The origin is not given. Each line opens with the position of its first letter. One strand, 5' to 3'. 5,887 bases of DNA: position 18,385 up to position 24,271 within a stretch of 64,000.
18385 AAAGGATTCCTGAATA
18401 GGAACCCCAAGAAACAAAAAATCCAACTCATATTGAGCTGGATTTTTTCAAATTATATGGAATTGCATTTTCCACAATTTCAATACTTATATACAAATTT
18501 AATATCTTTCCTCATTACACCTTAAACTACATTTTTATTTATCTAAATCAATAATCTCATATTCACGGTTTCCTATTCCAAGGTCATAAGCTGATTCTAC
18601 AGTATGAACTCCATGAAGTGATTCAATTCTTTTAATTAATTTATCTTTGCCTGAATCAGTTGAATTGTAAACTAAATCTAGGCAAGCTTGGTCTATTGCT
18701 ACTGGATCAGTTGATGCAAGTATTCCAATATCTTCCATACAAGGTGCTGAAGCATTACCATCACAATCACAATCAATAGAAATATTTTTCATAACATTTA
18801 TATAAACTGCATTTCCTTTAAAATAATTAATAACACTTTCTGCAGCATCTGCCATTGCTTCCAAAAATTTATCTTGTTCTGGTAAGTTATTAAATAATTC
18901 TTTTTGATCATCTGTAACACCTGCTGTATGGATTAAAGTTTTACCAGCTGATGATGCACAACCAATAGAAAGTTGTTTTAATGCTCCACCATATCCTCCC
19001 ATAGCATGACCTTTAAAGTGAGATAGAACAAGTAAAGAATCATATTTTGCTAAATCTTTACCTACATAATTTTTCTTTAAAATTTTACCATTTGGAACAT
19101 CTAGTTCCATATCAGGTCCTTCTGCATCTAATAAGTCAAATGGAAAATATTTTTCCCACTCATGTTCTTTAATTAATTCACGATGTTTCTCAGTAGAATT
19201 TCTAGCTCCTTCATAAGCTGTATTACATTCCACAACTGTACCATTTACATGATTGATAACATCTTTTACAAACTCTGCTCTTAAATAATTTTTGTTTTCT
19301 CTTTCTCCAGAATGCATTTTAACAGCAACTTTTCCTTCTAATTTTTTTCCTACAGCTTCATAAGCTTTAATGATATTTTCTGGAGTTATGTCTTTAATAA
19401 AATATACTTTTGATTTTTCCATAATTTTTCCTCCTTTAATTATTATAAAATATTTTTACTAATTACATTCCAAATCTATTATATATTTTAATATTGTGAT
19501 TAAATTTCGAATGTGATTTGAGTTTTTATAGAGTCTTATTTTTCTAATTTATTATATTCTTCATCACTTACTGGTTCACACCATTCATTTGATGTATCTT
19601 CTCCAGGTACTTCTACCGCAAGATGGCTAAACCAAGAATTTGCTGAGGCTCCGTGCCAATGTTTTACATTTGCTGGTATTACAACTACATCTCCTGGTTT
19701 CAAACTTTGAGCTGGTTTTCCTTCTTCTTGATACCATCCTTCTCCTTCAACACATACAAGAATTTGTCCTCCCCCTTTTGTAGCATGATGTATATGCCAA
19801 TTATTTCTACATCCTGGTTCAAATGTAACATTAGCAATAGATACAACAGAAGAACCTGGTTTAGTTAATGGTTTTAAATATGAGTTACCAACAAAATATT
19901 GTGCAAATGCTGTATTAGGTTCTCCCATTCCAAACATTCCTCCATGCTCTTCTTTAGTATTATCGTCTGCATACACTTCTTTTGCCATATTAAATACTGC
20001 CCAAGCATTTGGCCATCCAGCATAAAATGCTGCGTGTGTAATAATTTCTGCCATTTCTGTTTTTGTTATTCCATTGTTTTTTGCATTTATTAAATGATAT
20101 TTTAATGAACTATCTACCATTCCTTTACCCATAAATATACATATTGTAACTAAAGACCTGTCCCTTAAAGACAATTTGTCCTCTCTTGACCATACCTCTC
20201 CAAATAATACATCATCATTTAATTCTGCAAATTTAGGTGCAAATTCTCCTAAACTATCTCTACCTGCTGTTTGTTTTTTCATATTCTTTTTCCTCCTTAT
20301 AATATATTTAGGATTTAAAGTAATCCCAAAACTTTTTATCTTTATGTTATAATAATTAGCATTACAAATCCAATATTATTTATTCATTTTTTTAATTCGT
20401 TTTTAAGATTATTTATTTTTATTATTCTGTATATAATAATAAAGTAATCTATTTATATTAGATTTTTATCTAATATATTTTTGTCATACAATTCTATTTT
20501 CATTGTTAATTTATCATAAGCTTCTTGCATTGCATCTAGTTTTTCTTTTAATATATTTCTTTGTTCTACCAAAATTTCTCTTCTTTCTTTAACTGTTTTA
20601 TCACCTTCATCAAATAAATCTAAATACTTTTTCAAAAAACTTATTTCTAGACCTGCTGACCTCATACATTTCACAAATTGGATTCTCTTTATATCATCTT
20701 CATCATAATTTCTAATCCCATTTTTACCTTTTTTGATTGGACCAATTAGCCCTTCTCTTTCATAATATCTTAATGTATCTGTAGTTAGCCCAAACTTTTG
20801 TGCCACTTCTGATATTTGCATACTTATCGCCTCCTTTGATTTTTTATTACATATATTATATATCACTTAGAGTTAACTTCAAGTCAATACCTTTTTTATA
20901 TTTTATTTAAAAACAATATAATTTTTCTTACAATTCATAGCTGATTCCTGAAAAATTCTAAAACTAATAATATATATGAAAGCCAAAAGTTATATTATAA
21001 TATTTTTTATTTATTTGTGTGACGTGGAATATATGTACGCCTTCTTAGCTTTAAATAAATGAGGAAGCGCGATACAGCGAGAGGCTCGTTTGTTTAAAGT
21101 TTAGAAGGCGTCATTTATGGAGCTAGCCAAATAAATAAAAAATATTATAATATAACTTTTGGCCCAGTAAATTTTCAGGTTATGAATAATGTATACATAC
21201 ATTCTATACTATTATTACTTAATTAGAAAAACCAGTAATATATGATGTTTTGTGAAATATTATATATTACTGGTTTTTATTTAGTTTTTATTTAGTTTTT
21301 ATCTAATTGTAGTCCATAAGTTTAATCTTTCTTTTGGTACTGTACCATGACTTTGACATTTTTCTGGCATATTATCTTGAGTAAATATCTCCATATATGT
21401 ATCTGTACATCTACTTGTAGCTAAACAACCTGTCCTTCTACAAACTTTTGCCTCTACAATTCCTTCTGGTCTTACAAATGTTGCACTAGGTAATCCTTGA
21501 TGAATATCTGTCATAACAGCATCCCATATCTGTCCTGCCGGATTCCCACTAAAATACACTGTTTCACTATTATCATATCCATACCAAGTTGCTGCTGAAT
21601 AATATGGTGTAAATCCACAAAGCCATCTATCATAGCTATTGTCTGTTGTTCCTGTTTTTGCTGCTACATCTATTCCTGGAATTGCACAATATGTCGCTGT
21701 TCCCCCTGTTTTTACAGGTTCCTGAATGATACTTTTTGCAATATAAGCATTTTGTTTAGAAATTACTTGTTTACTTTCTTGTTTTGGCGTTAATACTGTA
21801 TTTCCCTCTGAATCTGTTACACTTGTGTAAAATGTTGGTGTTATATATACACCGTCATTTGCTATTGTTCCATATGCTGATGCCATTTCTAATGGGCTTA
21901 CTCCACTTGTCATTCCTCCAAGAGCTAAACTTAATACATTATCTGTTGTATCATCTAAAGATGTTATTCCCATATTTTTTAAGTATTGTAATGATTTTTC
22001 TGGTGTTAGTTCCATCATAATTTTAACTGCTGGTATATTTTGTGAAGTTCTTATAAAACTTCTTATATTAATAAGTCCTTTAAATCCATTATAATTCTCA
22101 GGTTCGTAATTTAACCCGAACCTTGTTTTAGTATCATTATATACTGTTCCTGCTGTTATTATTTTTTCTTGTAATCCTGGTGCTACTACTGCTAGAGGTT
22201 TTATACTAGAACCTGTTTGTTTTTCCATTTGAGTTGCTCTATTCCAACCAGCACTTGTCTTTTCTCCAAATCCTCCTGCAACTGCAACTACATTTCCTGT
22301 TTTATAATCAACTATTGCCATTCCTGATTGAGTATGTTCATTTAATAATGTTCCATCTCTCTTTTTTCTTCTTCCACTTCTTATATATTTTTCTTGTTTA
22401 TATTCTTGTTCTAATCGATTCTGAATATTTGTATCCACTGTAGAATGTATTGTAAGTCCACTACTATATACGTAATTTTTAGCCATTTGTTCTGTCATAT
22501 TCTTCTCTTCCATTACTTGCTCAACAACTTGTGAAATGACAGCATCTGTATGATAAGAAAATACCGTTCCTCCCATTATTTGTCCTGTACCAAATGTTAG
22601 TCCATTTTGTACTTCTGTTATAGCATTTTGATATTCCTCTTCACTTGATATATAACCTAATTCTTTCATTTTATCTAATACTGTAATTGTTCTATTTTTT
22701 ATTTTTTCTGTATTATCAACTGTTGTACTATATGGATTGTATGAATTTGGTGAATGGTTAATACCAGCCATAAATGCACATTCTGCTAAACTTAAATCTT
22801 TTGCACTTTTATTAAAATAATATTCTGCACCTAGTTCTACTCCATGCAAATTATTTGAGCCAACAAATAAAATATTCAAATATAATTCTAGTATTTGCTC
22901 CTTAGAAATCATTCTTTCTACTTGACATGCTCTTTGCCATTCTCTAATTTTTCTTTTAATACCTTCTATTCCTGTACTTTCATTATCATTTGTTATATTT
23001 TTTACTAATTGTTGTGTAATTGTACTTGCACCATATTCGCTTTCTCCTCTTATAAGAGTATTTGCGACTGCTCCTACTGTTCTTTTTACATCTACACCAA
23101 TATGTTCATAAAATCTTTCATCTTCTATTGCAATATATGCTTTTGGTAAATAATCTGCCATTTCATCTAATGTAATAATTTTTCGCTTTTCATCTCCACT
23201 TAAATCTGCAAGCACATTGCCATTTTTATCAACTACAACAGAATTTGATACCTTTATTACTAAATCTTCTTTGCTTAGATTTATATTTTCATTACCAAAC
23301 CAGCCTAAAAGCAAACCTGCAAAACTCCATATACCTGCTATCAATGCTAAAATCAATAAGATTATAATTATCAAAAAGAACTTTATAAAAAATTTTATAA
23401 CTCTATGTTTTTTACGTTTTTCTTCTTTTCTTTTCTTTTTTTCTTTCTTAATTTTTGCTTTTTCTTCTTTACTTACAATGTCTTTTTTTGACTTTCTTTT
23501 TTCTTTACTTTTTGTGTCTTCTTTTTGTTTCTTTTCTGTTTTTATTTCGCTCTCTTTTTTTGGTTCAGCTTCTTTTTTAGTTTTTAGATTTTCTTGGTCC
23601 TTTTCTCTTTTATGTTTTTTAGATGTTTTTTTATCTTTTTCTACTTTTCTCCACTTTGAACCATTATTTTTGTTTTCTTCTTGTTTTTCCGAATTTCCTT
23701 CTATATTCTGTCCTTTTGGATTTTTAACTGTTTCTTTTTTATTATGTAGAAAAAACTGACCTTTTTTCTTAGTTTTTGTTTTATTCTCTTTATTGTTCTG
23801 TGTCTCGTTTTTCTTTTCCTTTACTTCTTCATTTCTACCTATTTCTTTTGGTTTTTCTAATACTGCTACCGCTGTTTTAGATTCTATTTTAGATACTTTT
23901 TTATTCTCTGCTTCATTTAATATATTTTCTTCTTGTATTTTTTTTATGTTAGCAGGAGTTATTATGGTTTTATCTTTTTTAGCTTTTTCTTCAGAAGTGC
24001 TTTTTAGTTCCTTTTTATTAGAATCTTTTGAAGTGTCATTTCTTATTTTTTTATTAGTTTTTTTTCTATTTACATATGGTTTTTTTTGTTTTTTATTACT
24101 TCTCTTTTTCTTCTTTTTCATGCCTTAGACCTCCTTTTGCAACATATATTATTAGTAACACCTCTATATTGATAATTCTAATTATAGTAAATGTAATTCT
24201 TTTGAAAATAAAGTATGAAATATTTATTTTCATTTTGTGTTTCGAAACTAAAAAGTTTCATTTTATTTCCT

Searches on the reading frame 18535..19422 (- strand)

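Call 71: search_protein_families(library=pfam, proteins=[window:18535-19422:-], max_evalue=0.001)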
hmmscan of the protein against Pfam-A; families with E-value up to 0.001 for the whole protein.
window:18535-19422:- (295 aa): 1 family
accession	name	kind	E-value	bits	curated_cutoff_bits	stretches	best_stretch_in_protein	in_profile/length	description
PF04015.17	DUF362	-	8.1e-49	166.8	24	1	32-249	1-200/200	Domain of unknown function (DUF362)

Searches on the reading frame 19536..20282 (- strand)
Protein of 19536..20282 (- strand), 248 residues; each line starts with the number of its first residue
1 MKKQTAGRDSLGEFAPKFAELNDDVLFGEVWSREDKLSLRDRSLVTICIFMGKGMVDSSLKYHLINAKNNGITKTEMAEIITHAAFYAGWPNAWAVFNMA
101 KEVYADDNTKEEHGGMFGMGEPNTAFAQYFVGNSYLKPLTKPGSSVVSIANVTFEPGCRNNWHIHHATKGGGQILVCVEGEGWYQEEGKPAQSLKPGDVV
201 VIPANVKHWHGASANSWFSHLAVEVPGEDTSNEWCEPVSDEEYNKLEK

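Call 71: search_protein_families(library=pfam, proteins=[window:19536-20282:-], max_evalue=0.001)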
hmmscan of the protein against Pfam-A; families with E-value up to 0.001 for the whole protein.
window:19536-20282:- (248 aa): 5 families
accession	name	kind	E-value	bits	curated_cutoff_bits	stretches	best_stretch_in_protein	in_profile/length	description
PF02627.25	CMD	-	5.6e-18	65.2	23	1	16-102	1-84/84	Carboxymuconolactone decarboxylase family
PF07883.17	Cupin_2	-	3.9e-09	36.5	27.2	1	152-212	3-58/70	Cupin domain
PF00190.28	Cupin_1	-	6.3e-06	26.3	22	1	145-221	31-113/151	Cupin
PF02311.25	AraC_binding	-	0.00012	22.3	21.1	1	164-227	16-78/135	AraC-like ligand binding domain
PF12852.13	Cupin_6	-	0.00052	20.3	26.7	1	152-209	16-73/183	Cupin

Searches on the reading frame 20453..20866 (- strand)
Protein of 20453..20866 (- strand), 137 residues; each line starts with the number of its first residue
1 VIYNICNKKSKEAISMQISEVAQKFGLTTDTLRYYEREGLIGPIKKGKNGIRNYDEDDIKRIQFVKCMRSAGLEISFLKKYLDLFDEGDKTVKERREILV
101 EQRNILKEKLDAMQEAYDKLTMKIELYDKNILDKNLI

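Call 25: find_encoding_contigs(protein=window:20453-20866:-, flank=2500, max_places=10)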
Protein window:20453-20866:- (137 aa): no gene with exactly this product is on record in the collection.

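Call 71: search_protein_families(library=pfam, proteins=[window:20453-20866:-], max_evalue=0.001)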
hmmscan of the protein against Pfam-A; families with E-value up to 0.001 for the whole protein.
window:20453-20866:- (137 aa): 3 families
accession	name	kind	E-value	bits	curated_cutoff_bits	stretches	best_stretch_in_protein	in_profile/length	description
PF13411.12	MerR_1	-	6.6e-20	71.4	21.6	1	16-83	1-67/69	MerR HTH family regulatory protein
PF00376.29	MerR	-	1.4e-13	50.8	28.2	1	18-54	2-38/38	MerR family regulatory protein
PF09278.17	MerR-DNA-bind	-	3.6e-08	34.4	25.4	1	60-121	2-63/65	MerR, DNA binding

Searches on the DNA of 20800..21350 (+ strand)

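Call 14: search_rna_families(source=window, start=20800, end=21350, threshold=evalue, max_evalue=10)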
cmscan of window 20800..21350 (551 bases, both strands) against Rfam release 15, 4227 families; matches with E-value up to 10: 7.
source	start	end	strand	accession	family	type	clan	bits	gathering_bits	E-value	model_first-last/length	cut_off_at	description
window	21030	21117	+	RF03940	MIR9563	Gene; miRNA;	-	27.6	90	0.0043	1-127/127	no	MIR9563 microRNA precursor family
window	21227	21278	+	RF03940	MIR9563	Gene; miRNA;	-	20.9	90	0.22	1-127/127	no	MIR9563 microRNA precursor family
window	21223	21282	+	RF04070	MIR6440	Gene; miRNA;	-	18.6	95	0.82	1-108/108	no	MIR6440 microRNA precursor family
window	21228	21277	+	RF03480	mir-1284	Gene; miRNA;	-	18.3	80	1.7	1-92/92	no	mir-1284 microRNA precursor family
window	20938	20992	+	RF00150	SNORD42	Gene; snRNA; snoRNA; CD-box;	-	16.6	39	9.6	1-68/68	no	Small nucleolar RNA SNORD42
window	21228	21278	-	RF00819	mir-246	Gene; miRNA;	-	14.1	60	6.5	15-56/72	no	mir-246 microRNA precursor family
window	21085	21107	-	RF00487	IRES_Cx43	Cis-reg; IRES;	-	10.1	70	9.7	73-95/204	no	Connexin-43 internal ribosome entry site (IRES)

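Call 33: search_dna_similar(query=window:21010-21140:+, collection=plasmids, mode=distant, max_evalue=10, max_rows=30)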
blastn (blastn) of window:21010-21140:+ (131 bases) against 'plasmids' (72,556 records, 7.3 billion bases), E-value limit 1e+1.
No match.

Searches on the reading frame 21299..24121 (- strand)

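Call 71: search_protein_families(library=pfam, proteins=[window:21299-24121:-], max_evalue=0.001)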
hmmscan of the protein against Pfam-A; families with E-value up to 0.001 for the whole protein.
window:21299-24121:- (940 aa): 2 families
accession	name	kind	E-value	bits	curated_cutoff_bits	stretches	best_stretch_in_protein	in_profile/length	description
PF00912.28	Transgly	-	4.2e-55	186.3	27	1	301-486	2-178/178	Transglycosylase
PF00905.27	Transpeptidase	-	6.1e-31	108.2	22.1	1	602-870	4-298/299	Penicillin binding protein transpeptidase domain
